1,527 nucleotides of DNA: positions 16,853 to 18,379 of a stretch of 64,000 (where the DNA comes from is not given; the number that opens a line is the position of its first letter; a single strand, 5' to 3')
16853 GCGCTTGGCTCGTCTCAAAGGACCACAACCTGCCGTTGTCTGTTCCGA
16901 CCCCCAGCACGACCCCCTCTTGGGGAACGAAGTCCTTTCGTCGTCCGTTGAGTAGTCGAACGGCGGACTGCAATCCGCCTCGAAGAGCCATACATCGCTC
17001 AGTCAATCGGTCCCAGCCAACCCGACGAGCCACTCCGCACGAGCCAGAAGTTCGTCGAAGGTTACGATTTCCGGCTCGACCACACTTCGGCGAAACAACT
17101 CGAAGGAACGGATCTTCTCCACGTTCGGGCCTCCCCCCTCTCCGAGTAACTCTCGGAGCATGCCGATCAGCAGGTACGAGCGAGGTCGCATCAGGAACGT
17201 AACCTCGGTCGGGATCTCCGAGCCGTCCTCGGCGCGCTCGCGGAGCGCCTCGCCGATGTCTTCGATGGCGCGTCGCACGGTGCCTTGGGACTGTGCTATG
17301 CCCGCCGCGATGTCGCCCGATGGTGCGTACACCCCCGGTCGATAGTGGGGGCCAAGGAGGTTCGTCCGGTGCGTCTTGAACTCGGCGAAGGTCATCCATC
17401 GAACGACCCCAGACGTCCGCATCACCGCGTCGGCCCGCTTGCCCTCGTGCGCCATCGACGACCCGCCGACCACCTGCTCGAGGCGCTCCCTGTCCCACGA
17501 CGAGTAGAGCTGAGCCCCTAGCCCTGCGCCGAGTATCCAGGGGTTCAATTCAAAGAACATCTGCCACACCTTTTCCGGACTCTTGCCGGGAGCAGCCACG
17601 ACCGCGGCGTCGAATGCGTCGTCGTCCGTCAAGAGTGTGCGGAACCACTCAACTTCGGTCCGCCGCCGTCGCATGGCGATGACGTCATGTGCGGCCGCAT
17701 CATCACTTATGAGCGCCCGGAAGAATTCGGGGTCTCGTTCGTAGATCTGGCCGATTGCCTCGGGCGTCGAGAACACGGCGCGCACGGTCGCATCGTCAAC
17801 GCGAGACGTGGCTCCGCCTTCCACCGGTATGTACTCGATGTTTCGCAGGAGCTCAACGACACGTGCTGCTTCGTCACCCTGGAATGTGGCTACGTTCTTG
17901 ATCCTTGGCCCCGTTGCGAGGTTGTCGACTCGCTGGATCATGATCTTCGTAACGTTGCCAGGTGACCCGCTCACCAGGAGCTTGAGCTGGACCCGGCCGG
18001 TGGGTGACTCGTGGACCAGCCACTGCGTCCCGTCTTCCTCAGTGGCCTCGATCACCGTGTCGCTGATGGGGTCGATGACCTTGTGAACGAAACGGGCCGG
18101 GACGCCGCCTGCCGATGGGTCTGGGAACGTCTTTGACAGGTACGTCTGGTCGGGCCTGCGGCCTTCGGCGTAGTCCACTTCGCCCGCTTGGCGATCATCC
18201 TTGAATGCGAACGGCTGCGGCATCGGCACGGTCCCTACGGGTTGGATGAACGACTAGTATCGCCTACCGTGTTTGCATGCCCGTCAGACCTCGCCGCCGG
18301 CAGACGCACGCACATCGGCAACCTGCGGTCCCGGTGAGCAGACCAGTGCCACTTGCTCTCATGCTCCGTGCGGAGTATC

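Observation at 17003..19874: Shedu-like DUF4263 nuclease gene plus an uncharacterised 389-aa neighbour inside the inverted-repeat-bounded segment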

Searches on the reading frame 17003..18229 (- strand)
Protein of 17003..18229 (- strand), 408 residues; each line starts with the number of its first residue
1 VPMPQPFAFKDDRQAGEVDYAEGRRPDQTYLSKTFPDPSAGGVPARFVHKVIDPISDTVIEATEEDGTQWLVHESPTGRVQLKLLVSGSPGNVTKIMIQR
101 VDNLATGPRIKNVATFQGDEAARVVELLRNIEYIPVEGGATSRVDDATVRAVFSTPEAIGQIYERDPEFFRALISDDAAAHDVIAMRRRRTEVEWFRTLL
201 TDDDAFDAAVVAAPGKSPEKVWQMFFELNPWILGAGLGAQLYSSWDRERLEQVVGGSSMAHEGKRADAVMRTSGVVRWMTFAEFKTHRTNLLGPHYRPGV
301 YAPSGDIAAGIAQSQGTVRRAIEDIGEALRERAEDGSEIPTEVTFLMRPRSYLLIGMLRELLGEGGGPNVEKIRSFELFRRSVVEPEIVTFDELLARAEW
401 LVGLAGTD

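Call 3: search_protein_families(library=pfam, proteins=[window:17003-18229:-], max_evalue=0.1)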
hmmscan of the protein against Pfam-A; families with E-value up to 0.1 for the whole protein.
window:17003-18229:- (408 aa): 1 family
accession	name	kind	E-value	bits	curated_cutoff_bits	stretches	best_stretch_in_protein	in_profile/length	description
PF14082.12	SduA_C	-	4.4e-23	82.6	27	1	217-395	2-159/159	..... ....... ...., C-terminal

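Call 4: search_protein_families(library=padloc, proteins=[window:17003-18229:-], max_evalue=0.1)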
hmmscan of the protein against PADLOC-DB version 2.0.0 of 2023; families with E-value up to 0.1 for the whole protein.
window:17003-18229:- (408 aa): 12 families
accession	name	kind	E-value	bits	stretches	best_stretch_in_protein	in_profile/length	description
PDLC00394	SduA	-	3.9e-117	389.6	1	16-402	3-383/392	DUF4263 domain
PDLC00391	SduA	-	7.5e-49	164.9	1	177-403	174-400/402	DUF4263 domain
PDLC00392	SduA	-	9.9e-29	98.7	1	27-402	19-389/396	DUF4263 domain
PDLC00384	SduA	-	1.3e-18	65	2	217-313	289-382/476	DUF4263 domain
PDLC00399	SduA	-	1.6e-13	48.8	1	217-404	201-370/375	DUF4263 domain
PDLC00382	SduA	-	2.5e-12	44.8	1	171-403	110-321/336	DUF4263 domain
PDLC00406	SduA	-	3.1e-11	41.9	1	216-399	152-319/326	DUF4263 domain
PDLC00393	SduA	-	2.7e-10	38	1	217-404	280-450/455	DUF4263 domain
PDLC00400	SduA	-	4.9e-10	37.3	1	217-401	126-292/308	DUF4263 domain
PDLC00380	SduA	-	2.1e-09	34.4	2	371-401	434-464/480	DUF4263 domain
PDLC00381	SduA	-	3.1e-09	34.6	1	218-395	174-333/342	DUF4263 domain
PDLC00385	SduA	-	1e-05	23.1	1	215-235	155-175/319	DUF4263 domain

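Call 5: search_protein_families(library=ncbifam, proteins=[window:17003-18229:-], max_evalue=0.1)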
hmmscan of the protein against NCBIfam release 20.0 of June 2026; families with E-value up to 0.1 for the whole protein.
window:17003-18229:- (408 aa): 0 families

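Call 6: search_protein_families(library=phrogs, proteins=[window:17003-18229:-], max_evalue=0.1)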
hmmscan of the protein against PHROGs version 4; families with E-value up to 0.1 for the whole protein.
window:17003-18229:- (408 aa): 1 family
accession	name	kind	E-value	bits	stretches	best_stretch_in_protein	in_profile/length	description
phrog_38147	-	unknown function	9.7e-07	28.9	1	217-401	280-447/454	-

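Call 7: search_solved_structures(query=window:17003-18229:-, max_evalue=1, show_alignments=2)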
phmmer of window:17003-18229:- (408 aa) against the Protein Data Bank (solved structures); distinct sequences matched with E-value up to 1: 2.
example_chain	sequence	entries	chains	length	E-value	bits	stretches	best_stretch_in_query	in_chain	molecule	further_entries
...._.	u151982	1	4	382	5.3e-06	28.9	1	217-404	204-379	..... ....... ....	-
8ti9_E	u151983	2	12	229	8.2e-06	28.3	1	217-404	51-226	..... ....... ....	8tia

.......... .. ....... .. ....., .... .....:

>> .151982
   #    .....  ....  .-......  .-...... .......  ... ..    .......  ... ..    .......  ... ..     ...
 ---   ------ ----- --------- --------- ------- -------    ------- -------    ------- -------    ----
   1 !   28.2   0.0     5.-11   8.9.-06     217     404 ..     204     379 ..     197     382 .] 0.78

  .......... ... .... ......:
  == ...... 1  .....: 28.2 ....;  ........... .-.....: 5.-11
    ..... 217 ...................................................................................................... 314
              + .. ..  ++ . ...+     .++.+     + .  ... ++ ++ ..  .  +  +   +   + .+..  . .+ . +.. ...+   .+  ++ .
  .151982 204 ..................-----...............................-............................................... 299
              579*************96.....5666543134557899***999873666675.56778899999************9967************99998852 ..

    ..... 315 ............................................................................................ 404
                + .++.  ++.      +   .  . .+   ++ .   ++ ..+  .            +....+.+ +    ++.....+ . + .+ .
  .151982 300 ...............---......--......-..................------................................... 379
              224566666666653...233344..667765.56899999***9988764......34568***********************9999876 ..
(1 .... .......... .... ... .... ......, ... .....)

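Call 34: find_homologous_proteins(query=window:17003-18229:-, max_evalue=1e-10)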
Query window:17003-18229:- (408 aa): 409 proteins with E <= 1e-10 among 8000 candidates; the best 120 are listed.
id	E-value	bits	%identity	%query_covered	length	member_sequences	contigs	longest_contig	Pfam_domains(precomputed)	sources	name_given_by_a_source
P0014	6.0e-269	910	100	100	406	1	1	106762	PF14082.13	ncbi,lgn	-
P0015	4.3e-163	561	65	99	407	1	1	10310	PF14082.13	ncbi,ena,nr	ncbi:MAG TPA: Shedu immune nuclease family protein [Candidatus Saccharimonadales bacterium]|nr:Shedu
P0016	8.9e-162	557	65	96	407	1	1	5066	PF14082.13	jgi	jgi:hypothetical protein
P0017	1.5e-159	549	64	96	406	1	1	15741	PF14082.13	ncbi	-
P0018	3.3e-154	532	62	95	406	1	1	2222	PF14082.13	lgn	-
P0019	7.1e-153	527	61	96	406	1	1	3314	PF14082.13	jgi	jgi:hypothetical protein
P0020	2.4e-152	526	63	96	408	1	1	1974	PF14082.13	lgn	-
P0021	1.2e-151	523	60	99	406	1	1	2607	PF14082.13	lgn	-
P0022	2.3e-151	522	62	94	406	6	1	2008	PF14082.13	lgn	-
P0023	4.5e-148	512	60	94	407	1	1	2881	PF14082.13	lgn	-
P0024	3.0e-147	509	59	99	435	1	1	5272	PF14082.13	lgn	-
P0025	2.0e-146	506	61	94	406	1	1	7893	PF14082.13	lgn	-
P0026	3.3e-146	505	62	94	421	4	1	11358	PF14082.13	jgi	jgi:hypothetical protein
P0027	6.1e-146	505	60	98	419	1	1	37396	PF14082.13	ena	-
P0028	2.2e-145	503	61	94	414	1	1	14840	PF14082.13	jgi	jgi:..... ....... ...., C-terminal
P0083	6.5e-119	416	51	95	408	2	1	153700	PF14082.13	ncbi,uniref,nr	ncbi:Shedu immune nuclease family protein [Amycolatopsis acidicola]|uniref:Shedu immune nuclease fam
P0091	7.5e-117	409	50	95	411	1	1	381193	PF14082.13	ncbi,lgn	ncbi:Shedu immune nuclease family protein [Amycolatopsis nivea]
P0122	1.2e-111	392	49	95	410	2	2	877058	PF14082.13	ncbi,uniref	ncbi:Shedu immune nuclease family protein [Nonomuraea bangladeshensis]|uniref:Shedu immune nuclease 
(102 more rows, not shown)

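Call 62: predict_structure(alignment_id=A4)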
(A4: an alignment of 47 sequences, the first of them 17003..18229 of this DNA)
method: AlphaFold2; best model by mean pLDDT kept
length: 408 residues; sequences in the alignment: 47
mean_pLDDT: 75.1   pTM: 0.52
mean pLDDT of the five models: 75.1, 73.3, 72.9, 71.5, 71.0
residues with pLDDT >= 90: 129; 70-90: 130; 50-70: 82; < 50: 67
segments of 3 or more residues with pLDDT < 50: 1-9, 59-74, 137-142, 177-179, 241-245, 250-274
pLDDT, mean of each block of 10 residues (from residue 1): 42 72 85 84 88 69 44 60 87 87 82 84 76 55 52 61 69 52 77 97 98 96 91 70 50 37 32 54 95 95 97 89 72 65 62 95 94 97 95 95 74
secondary structure, 60 per line:
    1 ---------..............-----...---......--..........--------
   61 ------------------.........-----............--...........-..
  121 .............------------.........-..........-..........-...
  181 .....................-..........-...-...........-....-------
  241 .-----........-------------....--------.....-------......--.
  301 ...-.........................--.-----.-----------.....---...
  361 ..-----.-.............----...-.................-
elements in order: H10-23 E29-31 E35-37 E43-52 E79-87 E93-104 E107-117 H119-133 H146-154 H156-165 H167-176 H178-201 H203-212 H218-228 H230-233 H247-254 H268-271 E280-284 E292-297 E300-303 H305-329 E350-354 H358-361 H370-382 E387-389 H391-407

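Call 65: fold_search(model_id=the predicted structure, library=pdb)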
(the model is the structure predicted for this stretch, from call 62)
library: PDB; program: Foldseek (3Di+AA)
matches with E <= 10: 574; with E <= 0.001: 9
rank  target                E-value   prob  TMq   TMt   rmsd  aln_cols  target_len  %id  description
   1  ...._C                1.8e-08  1.00  0.41  0.61   7.9       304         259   17  CryoEM structure of Shedu from Bacillus cereus (released 2024-07-31)
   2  8ti9_A                3.9e-07  1.00  0.36  0.68   6.8       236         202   19  CryoEM structure of octamer assembly of Shedu nuclease domain from Bacillus cereus (released 2024-07-31)
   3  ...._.                5.5e-07  1.00  0.38  0.62   8.0       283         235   17  CryoEM structure of Shedu from Bacillus cereus (released 2024-07-31)
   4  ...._D                8.4e-07  1.00  0.42  0.64   7.3       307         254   17  CryoEM structure of Shedu from Bacillus cereus (released 2024-07-31)
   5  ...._B                2.9e-06  1.00  0.36  0.61  10.0       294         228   18  CryoEM structure of Shedu from Bacillus cereus (released 2024-07-31)
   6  8ti9_B                4.1e-06  1.00  0.32  0.65   9.0       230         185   20  CryoEM structure of octamer assembly of Shedu nuclease domain from Bacillus cereus (released 2024-07-31)
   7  8ti9_C                9.4e-06  1.00  0.30  0.61   9.6       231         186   20  CryoEM structure of octamer assembly of Shedu nuclease domain from Bacillus cereus (released 2024-07-31)
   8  8ps5_A                3.9e-04  1.00  0.35  0.35  16.8       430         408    9  Escherichia coli SduA complex bound to DNA (released 2025-01-22)
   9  8ps4_A                7.8e-04  0.99  0.25  0.26  16.4       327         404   13  Escherichia coli SduA complex (released 2025-01-22)
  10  1izn_C                1.6e-02  0.44  0.11  0.15  17.5       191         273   11  Crystal Structure of Actin Filament Capping Protein CapZ (released 2003-04-08)
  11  7ds8_A                4.6e-02  0.35  0.11  0.15  15.7       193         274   12  Crystal structure of actin capping protein in complex with twinflin-1/CD2AP CPI chimera peptide (CDN-TWC) (released 2021-03-03)
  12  3hie_D                7.3e-02  0.21  0.10  0.20  14.3       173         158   11  Structure of the membrane-binding domain of the Sec3 subunit of the Exocyst complex (released 2010-02-23)
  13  3aa1_A                8.8e-02  0.25  0.11  0.15  15.8       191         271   12  Crystal structure of Actin capping protein in complex with the Cp-binding motif derived from CKIP-1 (released 2010-08-04)
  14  5yzg_Y                8.8e-02  0.13  0.08  0.14  20.5       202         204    9  The Cryo-EM Structure of Human Catalytic Step I Spliceosome (C complex) at 4.1 angstrom resolution (released 2018-08-08)
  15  9b7j_N                1.0e-01  0.28  0.12  0.15  16.6       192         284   12  Cryo-EM structure of human dynactin complex bound to Chlamydia effector Dre1 (released 2025-04-16)
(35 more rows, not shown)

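Call 66: list_cluster_members(proteins=[P0014, P0083, P0091, P0122, P0001])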
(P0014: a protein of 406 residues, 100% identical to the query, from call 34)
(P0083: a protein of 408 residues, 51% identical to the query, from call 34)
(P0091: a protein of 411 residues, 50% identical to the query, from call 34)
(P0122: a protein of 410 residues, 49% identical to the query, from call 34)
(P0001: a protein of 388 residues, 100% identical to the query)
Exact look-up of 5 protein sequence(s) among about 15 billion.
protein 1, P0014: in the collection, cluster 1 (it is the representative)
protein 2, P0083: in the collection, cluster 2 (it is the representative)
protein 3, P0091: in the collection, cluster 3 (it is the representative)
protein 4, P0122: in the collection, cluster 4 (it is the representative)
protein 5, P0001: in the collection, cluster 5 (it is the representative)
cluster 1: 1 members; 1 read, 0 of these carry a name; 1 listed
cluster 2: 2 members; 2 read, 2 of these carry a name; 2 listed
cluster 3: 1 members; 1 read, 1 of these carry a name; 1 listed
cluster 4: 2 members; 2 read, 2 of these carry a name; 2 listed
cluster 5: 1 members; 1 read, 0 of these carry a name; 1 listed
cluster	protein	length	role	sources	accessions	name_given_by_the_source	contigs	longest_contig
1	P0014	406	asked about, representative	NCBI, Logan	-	-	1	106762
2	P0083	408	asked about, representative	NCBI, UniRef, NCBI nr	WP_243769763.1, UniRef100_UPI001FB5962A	Shedu immune nuclease family protein [Amycolatopsis acidicola] | Shedu immune nuclease family protein n=1 Tax=Amycolatopsis acidicola TaxID=2596893 ...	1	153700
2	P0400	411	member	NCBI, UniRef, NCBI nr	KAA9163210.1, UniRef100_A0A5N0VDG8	DUF4263 domain-containing protein [Amycolatopsis acidicola] | DUF4263 domain-containing protein n=1 Tax=Amycolatopsis acidicola TaxID=2596893 ...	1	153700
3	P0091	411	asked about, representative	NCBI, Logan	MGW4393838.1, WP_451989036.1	Shedu immune nuclease family protein [Amycolatopsis nivea]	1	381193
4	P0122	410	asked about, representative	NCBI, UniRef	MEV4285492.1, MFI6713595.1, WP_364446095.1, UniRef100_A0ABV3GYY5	Shedu immune nuclease family protein [Nonomuraea bangladeshensis] | Shedu immune nuclease family protein n=1 Tax=Nonomuraea bangladeshensis TaxID=404385 ...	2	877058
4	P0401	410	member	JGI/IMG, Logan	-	hypothetical protein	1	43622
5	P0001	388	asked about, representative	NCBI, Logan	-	-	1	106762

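Call 79: find_encoding_contigs(protein=P0015, flank=6000, max_places=3)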
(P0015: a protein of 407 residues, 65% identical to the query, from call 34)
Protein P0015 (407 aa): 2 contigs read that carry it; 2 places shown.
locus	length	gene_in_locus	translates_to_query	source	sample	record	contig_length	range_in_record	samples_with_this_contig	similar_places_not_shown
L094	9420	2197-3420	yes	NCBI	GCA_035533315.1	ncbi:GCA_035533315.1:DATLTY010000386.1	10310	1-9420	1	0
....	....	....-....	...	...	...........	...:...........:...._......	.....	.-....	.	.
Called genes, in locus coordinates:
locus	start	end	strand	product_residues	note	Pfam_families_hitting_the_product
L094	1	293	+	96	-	?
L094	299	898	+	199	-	-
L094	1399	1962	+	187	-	-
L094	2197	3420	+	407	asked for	PF14082:SduA_C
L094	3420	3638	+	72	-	PF21784:Bflower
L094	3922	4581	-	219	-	-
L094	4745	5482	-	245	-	-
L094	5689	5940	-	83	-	-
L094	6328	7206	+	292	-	PF14022:DUF4238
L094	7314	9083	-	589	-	-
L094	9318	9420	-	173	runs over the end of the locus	-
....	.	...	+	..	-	?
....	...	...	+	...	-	-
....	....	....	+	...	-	-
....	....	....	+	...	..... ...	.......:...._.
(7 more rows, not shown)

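Call 80: find_encoding_contigs(protein=P0017, flank=6000, max_places=3)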
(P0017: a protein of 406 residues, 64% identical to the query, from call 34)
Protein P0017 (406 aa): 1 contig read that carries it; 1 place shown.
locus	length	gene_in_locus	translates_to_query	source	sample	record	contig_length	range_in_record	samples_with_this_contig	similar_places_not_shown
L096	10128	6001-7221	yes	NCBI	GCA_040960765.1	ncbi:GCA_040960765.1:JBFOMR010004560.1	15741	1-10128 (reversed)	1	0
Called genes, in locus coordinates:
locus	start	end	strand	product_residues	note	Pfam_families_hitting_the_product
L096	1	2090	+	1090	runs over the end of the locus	PF02384:N6_Mtase (weak), PF20473:MmeI_Mtase (faint), PF07669:Eco57I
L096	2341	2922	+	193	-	-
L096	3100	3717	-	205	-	PF03167:UDG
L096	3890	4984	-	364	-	-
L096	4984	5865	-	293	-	PF07714:PK_Tyr_Ser-Thr, PF00069:Pkinase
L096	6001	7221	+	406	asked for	PF14082:SduA_C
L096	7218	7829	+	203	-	-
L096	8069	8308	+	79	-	-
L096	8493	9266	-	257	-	PF13340:DUF4096, PF01609:DDE_Tnp_1 (faint)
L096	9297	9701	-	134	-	PF04326:SLFN_AlbA_2 (weak)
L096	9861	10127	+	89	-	?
